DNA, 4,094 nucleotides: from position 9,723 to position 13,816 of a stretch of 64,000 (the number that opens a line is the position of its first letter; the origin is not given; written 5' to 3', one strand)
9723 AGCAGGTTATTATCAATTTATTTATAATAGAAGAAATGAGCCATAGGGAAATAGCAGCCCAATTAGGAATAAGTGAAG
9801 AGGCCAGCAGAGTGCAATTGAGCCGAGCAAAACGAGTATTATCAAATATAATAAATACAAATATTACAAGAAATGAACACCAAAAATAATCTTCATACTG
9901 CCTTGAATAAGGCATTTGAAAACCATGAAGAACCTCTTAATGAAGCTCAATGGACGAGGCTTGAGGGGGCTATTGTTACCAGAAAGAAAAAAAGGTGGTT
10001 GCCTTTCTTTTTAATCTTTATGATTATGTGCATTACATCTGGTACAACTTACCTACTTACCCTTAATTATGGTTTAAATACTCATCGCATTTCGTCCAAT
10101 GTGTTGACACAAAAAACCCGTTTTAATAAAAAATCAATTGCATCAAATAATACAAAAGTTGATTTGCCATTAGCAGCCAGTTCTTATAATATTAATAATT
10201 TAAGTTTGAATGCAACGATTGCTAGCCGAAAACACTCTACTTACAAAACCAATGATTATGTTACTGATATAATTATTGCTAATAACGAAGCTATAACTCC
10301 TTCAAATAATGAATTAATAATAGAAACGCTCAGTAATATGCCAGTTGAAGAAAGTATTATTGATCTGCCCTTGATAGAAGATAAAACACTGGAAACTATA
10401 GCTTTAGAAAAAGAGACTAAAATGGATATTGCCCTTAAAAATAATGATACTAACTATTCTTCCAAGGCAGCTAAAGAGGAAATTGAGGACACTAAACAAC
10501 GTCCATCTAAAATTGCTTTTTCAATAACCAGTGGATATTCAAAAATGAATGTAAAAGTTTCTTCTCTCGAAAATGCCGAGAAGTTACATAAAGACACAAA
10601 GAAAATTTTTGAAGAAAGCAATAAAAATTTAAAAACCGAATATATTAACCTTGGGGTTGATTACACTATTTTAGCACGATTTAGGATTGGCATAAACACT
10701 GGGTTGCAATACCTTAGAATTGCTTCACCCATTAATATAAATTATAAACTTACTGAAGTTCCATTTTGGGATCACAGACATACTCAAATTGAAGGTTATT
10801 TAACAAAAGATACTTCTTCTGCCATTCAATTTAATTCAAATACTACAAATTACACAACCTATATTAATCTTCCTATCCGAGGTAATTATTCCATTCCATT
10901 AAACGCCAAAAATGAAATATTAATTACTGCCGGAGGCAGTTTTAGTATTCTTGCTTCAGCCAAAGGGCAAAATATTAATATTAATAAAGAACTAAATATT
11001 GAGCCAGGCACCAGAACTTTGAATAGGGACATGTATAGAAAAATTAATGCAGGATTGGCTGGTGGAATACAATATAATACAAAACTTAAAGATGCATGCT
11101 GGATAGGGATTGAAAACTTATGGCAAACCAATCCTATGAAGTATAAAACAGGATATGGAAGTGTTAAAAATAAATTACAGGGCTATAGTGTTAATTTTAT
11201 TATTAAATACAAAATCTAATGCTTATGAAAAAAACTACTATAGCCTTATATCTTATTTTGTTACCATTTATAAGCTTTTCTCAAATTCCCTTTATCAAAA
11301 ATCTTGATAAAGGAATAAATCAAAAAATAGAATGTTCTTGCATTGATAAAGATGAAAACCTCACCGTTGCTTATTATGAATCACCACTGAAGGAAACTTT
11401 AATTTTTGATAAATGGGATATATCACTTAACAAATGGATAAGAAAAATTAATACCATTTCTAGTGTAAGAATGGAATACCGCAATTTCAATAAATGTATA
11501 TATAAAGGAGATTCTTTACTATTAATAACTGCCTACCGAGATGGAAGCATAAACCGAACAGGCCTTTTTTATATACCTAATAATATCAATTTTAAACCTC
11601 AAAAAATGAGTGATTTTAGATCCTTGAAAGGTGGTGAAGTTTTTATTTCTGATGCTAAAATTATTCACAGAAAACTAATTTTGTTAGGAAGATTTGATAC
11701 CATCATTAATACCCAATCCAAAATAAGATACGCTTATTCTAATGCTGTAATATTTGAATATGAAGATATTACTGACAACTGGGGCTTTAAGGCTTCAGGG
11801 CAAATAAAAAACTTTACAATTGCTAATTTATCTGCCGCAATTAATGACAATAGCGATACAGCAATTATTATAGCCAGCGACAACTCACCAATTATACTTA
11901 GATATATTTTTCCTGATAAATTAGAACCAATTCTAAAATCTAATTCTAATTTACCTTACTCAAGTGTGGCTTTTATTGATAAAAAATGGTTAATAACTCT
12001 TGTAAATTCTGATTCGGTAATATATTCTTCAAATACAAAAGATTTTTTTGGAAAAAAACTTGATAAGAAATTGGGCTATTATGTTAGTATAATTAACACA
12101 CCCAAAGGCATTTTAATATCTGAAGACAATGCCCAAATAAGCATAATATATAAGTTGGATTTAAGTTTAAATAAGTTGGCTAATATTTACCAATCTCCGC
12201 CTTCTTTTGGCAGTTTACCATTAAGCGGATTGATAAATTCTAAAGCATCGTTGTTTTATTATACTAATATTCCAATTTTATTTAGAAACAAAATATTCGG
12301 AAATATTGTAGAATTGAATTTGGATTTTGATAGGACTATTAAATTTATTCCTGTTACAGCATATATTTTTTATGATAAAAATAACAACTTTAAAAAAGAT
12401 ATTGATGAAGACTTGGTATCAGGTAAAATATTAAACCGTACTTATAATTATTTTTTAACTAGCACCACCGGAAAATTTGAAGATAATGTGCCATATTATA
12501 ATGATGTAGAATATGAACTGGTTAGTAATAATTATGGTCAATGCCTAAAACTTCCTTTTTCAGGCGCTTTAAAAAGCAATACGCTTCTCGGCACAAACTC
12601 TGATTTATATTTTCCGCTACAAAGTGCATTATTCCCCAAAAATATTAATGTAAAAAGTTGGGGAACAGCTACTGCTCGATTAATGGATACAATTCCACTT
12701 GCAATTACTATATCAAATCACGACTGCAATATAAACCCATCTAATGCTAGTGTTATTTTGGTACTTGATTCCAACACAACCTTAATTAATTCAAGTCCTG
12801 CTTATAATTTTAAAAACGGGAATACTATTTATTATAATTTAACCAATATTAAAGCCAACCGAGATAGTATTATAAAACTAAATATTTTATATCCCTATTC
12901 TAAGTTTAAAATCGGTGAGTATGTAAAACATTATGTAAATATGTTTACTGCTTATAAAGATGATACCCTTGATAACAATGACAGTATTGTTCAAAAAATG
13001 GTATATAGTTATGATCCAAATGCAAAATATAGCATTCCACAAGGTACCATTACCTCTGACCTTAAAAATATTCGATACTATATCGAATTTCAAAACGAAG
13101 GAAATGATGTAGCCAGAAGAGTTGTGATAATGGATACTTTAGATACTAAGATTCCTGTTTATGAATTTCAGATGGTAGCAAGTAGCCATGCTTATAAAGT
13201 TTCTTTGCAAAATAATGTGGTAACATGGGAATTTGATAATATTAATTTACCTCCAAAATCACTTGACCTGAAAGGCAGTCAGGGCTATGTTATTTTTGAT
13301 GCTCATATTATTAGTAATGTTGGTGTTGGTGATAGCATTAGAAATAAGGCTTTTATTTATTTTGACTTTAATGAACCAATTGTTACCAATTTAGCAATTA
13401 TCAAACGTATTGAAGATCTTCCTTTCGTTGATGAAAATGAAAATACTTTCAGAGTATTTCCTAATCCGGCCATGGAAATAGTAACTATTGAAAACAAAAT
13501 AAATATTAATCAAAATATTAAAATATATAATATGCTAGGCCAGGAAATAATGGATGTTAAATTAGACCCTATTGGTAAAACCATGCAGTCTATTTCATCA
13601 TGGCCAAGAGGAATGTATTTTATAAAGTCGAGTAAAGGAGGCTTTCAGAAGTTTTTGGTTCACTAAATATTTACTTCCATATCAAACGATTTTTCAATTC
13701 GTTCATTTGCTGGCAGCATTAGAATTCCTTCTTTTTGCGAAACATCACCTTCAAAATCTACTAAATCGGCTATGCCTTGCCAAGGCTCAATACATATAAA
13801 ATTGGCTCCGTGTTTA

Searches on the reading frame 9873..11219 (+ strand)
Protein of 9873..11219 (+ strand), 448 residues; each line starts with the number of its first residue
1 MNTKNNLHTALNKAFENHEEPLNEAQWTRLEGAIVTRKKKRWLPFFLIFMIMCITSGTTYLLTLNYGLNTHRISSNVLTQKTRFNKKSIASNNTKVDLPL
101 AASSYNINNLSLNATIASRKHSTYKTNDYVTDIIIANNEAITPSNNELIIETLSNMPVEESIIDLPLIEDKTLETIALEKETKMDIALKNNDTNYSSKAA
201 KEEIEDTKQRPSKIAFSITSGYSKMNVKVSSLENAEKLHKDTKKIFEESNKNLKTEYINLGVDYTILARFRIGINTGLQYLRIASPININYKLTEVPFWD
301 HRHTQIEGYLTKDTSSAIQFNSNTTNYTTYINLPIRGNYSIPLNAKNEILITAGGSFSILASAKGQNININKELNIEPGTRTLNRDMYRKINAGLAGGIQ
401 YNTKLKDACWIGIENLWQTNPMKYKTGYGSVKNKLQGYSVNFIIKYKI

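Call 23: search_protein_families(library=pfam, proteins=[window:9873-11219:+], max_evalue=0.001)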
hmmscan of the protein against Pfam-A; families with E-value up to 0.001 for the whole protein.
window:9873-11219:+ (448 aa): 1 family
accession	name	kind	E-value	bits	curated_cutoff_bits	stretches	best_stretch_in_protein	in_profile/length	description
PF13568.12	OMP_b-brl_2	-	7.4e-07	29.8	27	1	211-405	6-158/175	Outer membrane protein beta-barrel domain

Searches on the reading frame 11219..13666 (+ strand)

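Call 23: search_protein_families(library=pfam, proteins=[window:11219-13666:+], max_evalue=0.001)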
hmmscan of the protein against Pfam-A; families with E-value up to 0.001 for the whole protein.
window:11219-13666:+ (815 aa): 2 families
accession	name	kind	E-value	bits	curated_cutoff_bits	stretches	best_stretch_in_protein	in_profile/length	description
PF24595.1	DUF7619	-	3.3e-37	128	27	1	599-726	1-130/133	Domain of unknown function (DUF7619)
PF18962.6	Por_Secre_tail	-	3.6e-10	40.4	27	1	746-808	1-66/75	Secretion system C-terminal sorting domain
